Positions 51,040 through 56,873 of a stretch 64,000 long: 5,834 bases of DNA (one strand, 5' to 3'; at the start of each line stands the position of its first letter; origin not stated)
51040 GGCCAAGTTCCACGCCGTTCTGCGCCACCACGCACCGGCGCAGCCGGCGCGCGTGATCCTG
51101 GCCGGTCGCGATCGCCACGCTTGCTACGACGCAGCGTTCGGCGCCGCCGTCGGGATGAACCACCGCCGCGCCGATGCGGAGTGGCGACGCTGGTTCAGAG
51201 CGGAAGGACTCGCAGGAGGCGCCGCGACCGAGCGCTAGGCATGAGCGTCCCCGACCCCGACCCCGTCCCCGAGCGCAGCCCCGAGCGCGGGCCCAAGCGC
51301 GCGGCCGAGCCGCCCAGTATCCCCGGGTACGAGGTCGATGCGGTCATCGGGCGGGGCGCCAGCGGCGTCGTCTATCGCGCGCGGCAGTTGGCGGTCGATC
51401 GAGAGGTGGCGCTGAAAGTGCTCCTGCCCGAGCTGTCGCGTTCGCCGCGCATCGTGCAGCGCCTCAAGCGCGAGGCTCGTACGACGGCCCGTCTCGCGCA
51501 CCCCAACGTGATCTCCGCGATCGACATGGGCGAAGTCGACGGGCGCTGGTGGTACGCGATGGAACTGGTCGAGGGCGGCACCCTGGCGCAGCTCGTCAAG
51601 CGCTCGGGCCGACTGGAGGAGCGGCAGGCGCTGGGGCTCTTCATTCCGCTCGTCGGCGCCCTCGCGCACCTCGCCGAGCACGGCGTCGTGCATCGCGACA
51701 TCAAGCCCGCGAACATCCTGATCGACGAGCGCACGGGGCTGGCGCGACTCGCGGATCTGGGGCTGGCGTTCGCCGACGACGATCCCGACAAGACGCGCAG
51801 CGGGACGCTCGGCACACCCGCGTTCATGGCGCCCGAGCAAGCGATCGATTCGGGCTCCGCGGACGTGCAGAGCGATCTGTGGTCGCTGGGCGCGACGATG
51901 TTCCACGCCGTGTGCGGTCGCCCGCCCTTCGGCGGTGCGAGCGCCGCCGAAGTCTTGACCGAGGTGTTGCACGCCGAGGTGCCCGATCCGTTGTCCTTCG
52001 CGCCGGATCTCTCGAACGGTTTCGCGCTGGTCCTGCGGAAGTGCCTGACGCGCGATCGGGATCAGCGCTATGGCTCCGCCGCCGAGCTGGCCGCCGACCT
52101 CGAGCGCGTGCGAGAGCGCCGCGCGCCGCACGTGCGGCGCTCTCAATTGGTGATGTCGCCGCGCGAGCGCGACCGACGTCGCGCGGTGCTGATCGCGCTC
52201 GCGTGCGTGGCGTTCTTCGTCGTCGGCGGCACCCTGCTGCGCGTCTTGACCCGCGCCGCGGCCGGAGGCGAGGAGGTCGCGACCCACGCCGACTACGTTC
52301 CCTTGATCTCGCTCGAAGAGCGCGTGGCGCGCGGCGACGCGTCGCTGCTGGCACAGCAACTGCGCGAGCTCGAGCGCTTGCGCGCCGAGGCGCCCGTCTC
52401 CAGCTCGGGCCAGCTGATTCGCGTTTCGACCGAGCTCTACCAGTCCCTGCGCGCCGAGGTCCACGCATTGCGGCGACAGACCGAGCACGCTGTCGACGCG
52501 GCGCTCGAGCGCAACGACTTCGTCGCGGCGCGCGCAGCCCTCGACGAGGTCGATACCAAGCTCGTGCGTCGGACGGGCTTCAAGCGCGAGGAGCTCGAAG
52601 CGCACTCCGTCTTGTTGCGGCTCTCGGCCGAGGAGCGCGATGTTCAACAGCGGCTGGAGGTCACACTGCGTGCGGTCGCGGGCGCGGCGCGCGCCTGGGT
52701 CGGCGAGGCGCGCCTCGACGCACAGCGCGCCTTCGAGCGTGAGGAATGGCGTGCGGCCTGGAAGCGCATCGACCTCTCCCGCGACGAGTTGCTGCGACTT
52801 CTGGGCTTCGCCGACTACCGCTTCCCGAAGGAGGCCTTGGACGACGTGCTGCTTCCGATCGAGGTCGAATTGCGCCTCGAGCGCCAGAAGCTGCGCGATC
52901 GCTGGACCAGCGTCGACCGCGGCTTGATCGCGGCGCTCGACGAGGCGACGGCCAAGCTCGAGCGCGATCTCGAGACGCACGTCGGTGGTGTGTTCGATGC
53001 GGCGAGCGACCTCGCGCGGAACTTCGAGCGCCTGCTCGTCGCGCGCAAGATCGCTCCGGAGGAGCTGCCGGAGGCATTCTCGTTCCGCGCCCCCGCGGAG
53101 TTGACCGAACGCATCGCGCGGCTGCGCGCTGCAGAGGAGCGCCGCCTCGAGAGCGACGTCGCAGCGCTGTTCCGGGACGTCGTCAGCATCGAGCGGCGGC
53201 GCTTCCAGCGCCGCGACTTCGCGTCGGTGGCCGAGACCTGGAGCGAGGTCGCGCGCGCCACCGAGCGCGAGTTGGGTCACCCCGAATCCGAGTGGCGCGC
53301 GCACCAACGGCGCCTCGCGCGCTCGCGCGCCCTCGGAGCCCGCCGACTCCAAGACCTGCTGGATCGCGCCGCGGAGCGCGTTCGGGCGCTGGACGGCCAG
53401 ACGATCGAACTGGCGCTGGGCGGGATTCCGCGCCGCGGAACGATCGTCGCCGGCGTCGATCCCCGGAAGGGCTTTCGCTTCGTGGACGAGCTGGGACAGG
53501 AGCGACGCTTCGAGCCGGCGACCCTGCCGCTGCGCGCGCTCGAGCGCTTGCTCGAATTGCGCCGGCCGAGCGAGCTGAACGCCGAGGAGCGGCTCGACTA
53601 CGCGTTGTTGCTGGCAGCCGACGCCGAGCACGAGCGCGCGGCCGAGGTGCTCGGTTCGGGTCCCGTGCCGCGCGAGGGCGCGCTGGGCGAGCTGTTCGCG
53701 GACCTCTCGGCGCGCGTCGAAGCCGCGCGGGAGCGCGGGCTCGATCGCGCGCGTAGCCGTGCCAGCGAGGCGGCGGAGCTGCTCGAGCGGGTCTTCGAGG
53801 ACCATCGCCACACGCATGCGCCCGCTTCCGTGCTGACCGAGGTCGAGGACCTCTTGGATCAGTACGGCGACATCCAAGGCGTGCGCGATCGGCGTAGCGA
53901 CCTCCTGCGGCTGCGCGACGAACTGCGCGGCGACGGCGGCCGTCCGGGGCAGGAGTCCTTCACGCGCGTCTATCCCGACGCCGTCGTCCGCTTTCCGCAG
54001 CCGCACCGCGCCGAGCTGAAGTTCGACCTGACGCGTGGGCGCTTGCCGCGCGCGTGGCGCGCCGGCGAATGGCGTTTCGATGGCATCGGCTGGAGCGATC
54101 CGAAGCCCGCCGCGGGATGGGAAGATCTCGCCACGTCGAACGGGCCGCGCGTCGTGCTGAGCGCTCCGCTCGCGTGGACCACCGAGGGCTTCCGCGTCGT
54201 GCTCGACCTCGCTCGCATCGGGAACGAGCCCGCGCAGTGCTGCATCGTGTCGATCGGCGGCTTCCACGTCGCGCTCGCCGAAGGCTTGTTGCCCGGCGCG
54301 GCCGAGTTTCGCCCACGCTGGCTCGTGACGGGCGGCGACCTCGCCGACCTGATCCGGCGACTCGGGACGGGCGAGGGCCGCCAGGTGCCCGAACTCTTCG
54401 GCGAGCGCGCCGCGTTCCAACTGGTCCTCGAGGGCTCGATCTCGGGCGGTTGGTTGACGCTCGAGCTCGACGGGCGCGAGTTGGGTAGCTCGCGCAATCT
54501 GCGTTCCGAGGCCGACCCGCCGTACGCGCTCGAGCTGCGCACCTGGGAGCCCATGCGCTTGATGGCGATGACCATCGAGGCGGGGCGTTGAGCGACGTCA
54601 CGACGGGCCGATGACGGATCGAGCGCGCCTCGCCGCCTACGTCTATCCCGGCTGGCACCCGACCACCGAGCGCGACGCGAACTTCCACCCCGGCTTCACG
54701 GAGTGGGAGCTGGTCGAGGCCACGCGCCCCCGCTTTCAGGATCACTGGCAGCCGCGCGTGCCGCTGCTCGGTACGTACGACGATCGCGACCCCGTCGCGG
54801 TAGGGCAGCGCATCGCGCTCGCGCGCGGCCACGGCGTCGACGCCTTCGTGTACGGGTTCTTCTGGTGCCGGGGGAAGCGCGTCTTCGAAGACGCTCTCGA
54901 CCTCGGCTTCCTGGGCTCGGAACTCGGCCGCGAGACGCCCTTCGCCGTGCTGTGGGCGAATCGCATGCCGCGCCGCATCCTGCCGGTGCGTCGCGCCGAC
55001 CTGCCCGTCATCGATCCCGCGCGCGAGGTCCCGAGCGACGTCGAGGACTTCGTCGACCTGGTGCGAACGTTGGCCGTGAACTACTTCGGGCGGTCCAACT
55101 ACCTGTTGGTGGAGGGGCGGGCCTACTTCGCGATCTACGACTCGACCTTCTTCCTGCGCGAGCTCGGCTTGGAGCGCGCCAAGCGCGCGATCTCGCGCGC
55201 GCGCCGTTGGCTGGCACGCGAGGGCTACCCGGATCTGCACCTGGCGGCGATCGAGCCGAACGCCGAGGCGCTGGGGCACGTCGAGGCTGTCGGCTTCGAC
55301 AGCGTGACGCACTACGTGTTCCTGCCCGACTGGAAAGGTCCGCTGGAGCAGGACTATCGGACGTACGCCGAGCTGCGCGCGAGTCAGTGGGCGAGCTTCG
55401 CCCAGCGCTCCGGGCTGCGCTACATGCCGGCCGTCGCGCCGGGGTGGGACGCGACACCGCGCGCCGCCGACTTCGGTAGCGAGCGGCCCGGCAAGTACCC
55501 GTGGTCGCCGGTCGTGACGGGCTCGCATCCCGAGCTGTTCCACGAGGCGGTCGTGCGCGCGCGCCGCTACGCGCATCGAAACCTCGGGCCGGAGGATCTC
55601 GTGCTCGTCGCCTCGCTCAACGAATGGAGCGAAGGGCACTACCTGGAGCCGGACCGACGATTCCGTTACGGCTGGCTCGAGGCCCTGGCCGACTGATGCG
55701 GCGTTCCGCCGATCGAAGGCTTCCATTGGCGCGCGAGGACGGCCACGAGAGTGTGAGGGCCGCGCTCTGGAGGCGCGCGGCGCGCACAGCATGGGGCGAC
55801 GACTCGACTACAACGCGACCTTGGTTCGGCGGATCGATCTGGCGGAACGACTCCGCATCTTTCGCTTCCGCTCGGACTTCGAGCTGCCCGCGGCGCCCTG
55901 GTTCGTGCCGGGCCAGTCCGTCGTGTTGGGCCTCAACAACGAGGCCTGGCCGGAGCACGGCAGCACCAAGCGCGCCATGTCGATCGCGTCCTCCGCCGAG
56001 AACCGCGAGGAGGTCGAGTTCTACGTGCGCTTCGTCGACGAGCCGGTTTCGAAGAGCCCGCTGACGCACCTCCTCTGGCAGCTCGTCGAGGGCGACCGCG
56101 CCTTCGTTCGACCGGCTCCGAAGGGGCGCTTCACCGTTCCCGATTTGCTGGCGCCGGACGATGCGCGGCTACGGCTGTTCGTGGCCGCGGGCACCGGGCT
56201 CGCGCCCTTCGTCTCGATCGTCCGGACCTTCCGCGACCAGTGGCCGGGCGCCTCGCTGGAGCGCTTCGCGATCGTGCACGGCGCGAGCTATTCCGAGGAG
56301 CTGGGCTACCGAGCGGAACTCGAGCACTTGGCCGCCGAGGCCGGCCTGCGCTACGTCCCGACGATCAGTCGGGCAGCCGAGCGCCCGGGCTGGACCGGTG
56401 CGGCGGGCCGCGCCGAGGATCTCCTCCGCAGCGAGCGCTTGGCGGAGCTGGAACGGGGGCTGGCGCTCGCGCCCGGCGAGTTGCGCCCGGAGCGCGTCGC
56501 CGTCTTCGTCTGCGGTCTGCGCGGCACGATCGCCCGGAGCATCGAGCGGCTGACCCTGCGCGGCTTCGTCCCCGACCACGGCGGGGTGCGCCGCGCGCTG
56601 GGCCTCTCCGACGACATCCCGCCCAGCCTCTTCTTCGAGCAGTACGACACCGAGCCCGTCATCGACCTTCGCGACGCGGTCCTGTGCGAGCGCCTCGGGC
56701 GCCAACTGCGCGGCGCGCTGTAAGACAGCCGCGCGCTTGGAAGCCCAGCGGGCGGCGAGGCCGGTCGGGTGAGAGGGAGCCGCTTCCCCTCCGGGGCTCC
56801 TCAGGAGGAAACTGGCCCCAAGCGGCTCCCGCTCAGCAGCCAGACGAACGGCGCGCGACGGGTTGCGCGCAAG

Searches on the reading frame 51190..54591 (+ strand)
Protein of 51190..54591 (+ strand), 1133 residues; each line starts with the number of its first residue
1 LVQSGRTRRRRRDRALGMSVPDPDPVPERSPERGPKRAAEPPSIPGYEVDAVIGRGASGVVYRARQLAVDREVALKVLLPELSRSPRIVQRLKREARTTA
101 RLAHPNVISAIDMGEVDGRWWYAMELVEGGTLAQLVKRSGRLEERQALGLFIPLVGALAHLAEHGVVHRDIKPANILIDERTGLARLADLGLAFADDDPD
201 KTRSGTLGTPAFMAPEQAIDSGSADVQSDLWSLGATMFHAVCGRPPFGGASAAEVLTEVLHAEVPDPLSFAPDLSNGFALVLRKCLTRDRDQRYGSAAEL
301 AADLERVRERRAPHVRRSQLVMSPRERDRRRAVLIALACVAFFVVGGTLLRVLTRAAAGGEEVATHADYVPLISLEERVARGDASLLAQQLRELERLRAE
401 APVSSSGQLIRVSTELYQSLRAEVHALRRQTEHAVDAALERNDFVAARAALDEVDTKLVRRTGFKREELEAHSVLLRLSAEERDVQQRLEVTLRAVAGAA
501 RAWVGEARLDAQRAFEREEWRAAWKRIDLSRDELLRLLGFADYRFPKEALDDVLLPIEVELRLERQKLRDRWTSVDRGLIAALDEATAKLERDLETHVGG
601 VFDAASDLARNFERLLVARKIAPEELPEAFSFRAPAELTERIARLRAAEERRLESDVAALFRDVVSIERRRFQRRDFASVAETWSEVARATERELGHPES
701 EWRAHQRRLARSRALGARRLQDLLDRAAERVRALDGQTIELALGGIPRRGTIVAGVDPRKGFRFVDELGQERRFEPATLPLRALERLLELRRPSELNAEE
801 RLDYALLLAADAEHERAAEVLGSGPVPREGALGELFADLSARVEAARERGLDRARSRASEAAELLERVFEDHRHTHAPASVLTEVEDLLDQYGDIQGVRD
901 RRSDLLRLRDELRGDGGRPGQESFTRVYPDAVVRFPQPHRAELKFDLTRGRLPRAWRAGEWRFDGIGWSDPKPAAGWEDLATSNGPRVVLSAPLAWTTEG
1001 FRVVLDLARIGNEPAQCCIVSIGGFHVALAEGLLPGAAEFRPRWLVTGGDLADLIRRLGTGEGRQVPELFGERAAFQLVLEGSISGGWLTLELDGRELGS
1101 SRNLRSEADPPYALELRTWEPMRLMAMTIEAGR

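Call 55: search_protein_families(library=pfam, max_evalue=0.0001, proteins=[window:51190-54591:+])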
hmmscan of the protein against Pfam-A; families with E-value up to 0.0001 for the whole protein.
window:51190-54591:+ (1133 aa): 3 families
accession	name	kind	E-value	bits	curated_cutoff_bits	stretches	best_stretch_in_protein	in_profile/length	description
PF00069.31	Pkinase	-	1.7e-45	155.9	31.7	1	47-296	1-254/263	Protein kinase domain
PF07714.23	PK_Tyr_Ser-Thr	-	6.9e-29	101.4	23.1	1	49-294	3-249/258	Protein tyrosine and serine/threonine kinase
PF17667.7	Pkinase_fungal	-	3.7e-05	23.1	24.1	1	146-216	287-363/387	Fungal protein kinase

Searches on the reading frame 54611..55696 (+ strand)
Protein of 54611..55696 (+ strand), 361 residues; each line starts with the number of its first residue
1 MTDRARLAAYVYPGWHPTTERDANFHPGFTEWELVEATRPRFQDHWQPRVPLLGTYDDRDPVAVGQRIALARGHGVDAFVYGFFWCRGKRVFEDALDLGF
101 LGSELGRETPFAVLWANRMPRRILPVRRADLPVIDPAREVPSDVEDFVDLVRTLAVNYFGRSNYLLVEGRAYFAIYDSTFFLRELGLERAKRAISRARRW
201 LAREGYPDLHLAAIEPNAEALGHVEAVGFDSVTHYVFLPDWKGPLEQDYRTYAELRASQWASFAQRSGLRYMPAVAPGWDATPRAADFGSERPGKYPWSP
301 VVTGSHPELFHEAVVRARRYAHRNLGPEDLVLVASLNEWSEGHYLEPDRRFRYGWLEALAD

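Call 55: search_protein_families(library=pfam, max_evalue=0.0001, proteins=[window:54611-55696:+])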
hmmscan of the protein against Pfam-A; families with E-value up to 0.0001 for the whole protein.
window:54611-55696:+ (361 aa): 1 family
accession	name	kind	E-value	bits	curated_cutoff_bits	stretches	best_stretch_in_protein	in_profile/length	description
PF14307.12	Glyco_tran_WbsX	-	3e-46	158.9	25.1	1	8-359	2-350/350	Glycosyltransferase WbsX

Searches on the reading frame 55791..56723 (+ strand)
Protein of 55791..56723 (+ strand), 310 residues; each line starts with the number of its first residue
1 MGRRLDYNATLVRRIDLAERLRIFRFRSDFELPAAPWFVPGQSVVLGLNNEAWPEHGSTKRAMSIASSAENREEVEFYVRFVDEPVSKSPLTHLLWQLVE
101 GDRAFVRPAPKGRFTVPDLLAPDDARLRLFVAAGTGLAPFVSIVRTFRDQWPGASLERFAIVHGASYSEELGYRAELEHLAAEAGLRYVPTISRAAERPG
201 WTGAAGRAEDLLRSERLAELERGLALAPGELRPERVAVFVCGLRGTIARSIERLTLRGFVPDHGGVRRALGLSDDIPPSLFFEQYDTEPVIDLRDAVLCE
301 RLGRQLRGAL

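Call 55: search_protein_families(library=pfam, max_evalue=0.0001, proteins=[window:55791-56723:+])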
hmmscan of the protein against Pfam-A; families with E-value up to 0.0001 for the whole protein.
window:55791-56723:+ (310 aa): 1 family
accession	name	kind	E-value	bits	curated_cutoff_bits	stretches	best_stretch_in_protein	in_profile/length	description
PF00175.26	NAD_binding_1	-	2e-10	41.7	22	1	130-245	1-102/109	Oxidoreductase NAD-binding domain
